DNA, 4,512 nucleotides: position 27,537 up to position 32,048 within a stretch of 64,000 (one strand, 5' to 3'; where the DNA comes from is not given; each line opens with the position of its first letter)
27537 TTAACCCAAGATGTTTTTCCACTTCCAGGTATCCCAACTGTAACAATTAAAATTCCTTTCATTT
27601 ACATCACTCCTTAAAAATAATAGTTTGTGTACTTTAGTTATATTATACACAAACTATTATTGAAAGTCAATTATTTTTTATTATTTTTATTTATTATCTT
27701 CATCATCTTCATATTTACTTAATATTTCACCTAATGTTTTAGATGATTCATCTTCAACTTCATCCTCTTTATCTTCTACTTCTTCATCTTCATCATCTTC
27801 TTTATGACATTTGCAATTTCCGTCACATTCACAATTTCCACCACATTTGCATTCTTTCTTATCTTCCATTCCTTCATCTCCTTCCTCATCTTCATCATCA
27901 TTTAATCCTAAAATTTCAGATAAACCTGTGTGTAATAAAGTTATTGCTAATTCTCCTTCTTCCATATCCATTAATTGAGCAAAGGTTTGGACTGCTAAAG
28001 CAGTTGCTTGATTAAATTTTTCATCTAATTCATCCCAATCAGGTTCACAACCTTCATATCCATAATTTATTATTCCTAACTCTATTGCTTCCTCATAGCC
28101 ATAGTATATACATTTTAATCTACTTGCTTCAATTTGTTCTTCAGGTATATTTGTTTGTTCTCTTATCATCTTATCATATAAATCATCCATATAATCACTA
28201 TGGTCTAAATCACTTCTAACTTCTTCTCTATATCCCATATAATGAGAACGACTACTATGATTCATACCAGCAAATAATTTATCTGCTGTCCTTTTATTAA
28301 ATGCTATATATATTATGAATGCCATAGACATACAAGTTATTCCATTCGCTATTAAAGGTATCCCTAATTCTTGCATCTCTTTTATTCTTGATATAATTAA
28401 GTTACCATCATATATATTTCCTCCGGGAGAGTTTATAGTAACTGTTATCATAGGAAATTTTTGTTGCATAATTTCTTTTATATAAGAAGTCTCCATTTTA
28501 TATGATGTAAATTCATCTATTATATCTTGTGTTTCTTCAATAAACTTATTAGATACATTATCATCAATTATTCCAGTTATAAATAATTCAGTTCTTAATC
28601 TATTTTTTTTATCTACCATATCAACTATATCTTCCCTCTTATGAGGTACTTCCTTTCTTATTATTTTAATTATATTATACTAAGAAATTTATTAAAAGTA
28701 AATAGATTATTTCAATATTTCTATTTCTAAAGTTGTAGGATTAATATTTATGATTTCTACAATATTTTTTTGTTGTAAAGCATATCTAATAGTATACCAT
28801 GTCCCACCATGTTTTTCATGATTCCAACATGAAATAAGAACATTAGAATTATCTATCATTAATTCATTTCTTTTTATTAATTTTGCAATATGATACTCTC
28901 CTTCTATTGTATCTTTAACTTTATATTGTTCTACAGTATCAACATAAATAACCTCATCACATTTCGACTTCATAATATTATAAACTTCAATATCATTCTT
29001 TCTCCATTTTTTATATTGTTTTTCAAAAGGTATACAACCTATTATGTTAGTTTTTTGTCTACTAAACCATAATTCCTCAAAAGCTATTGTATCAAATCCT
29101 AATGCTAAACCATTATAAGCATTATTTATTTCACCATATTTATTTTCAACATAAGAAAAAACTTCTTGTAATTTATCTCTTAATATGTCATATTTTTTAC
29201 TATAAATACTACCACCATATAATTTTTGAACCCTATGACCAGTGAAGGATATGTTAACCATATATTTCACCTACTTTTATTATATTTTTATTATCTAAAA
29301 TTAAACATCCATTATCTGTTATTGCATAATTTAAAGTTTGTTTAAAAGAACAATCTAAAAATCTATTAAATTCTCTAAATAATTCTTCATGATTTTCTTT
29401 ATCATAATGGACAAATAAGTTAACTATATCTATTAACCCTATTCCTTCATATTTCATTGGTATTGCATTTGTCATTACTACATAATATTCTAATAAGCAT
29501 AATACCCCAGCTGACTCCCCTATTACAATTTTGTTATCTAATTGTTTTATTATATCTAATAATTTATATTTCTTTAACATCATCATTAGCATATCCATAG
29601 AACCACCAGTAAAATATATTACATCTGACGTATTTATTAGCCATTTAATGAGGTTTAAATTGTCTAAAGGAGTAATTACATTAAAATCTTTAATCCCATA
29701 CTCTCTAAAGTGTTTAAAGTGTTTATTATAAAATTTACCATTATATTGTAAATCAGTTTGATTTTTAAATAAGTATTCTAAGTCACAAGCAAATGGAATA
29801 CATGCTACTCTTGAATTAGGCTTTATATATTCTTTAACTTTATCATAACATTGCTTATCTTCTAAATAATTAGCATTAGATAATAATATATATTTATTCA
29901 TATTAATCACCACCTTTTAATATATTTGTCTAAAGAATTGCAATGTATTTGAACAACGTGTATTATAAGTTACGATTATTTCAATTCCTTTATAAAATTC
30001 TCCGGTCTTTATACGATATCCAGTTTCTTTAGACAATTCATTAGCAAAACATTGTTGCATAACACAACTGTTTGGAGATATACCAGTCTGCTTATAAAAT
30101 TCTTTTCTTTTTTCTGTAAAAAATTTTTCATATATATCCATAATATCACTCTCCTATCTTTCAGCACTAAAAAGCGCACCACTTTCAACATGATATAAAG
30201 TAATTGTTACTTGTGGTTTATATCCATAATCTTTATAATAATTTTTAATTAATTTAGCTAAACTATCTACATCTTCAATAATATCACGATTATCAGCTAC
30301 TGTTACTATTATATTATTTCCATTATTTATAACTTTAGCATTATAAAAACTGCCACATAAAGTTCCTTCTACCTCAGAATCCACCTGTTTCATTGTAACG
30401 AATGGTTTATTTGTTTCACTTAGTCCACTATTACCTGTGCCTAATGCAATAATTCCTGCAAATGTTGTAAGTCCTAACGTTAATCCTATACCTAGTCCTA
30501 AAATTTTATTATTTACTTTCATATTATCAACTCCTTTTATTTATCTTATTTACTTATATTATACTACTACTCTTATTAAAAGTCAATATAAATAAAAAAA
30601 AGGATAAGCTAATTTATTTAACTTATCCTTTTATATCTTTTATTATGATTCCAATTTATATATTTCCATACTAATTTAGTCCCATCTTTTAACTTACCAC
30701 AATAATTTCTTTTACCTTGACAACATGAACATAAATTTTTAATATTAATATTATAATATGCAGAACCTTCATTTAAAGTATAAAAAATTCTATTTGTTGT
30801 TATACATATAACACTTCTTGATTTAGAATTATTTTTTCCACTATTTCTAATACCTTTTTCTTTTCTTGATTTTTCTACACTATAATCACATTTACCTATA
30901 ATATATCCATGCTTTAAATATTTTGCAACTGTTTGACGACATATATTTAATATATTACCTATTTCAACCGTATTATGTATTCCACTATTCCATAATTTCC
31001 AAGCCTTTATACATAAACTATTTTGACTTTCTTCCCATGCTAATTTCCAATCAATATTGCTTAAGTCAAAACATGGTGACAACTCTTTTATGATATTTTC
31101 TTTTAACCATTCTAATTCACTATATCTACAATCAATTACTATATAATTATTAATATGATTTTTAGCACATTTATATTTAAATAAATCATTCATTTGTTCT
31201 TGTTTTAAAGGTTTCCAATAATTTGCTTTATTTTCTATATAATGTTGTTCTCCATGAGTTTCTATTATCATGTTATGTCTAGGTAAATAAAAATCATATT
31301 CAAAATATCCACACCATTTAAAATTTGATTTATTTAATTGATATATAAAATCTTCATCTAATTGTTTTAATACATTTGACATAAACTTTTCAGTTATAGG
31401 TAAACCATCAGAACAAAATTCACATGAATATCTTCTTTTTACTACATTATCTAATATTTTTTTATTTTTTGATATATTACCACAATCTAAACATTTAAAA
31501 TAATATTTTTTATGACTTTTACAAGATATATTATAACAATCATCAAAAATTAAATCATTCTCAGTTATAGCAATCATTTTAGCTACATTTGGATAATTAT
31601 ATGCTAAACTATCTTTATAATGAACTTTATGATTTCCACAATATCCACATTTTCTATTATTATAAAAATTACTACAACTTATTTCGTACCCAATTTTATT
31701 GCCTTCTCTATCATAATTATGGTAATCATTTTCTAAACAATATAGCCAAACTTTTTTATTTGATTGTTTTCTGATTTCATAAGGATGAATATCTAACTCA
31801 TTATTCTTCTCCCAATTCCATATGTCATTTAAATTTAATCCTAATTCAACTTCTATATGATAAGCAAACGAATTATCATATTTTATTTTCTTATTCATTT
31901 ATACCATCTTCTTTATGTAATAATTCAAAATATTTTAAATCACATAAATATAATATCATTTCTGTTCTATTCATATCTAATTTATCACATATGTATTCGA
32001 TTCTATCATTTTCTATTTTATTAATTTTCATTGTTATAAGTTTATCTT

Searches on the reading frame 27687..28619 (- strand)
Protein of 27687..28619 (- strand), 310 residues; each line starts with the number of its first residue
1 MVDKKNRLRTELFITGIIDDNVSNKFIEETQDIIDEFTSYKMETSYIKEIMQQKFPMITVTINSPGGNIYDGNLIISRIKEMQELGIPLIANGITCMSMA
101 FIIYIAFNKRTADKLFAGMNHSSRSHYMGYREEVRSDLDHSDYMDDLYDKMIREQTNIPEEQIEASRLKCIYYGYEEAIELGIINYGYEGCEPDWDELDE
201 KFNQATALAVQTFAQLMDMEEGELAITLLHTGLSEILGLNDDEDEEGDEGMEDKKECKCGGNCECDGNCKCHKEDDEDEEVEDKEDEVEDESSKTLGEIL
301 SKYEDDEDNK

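Call 10: search_protein_families(library=pfam, proteins=[window:27687-28619:-], max_evalue=0.001)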
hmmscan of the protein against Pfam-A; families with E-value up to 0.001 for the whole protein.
window:27687-28619:- (310 aa): 1 family
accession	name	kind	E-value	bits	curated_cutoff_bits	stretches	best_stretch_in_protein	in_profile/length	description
PF00574.28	CLP_protease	-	3.3e-09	37.3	20.2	1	57-185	48-176/182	Clp protease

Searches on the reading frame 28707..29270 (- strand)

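Call 10: search_protein_families(library=pfam, proteins=[window:28707-29270:-], max_evalue=0.001)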
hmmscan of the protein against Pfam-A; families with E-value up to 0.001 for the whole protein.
window:28707-29270:- (187 aa): 1 family
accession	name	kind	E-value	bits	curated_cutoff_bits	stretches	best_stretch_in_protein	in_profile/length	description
PF06908.16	YpsA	-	2.5e-07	31.3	27.7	1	9-173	3-160/168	YspA SLOG family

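Call 78: search_protein_families(library=ncbifam, proteins=[window:28707-29270:-], max_evalue=0.001)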
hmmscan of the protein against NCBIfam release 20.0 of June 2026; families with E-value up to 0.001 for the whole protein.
window:28707-29270:- (187 aa): 1 family
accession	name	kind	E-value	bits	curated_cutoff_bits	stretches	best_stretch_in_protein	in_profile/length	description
NF010181.0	PRK13660.1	equivalog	0.0005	20.1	165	1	80-170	78-160/182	hypothetical protein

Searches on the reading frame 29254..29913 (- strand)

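Call 10: search_protein_families(library=pfam, proteins=[window:29254-29913:-], max_evalue=0.001)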
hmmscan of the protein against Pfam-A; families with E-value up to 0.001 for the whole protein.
window:29254-29913:- (219 aa): 1 family
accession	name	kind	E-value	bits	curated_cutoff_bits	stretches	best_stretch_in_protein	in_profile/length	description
PF03575.23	Peptidase_S51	-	1.1e-12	48.6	23.9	1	9-212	2-204/206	Peptidase family S51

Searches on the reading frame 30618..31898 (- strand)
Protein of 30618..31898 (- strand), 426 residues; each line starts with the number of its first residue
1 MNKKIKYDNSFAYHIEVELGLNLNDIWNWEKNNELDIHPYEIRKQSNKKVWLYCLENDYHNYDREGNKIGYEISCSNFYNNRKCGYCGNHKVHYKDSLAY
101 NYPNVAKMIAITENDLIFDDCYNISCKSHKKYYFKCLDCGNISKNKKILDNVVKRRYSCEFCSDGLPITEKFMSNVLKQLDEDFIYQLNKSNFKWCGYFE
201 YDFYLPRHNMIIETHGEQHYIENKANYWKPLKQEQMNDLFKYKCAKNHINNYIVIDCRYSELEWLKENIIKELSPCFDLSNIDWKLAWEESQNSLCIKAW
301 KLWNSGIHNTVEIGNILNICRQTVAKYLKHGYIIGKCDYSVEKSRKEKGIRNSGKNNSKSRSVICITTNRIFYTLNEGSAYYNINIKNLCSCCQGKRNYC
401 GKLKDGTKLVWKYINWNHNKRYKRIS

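Call 10: search_protein_families(library=pfam, proteins=[window:30618-31898:-], max_evalue=0.001)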
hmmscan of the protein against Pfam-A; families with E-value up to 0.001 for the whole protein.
window:30618-31898:- (426 aa): 1 family
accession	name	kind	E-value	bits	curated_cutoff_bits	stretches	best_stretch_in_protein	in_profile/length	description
PF14311.12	DUF4379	-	9.6e-06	26.2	24.5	0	28-88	4-54/56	Probable Treble clef zinc finger domain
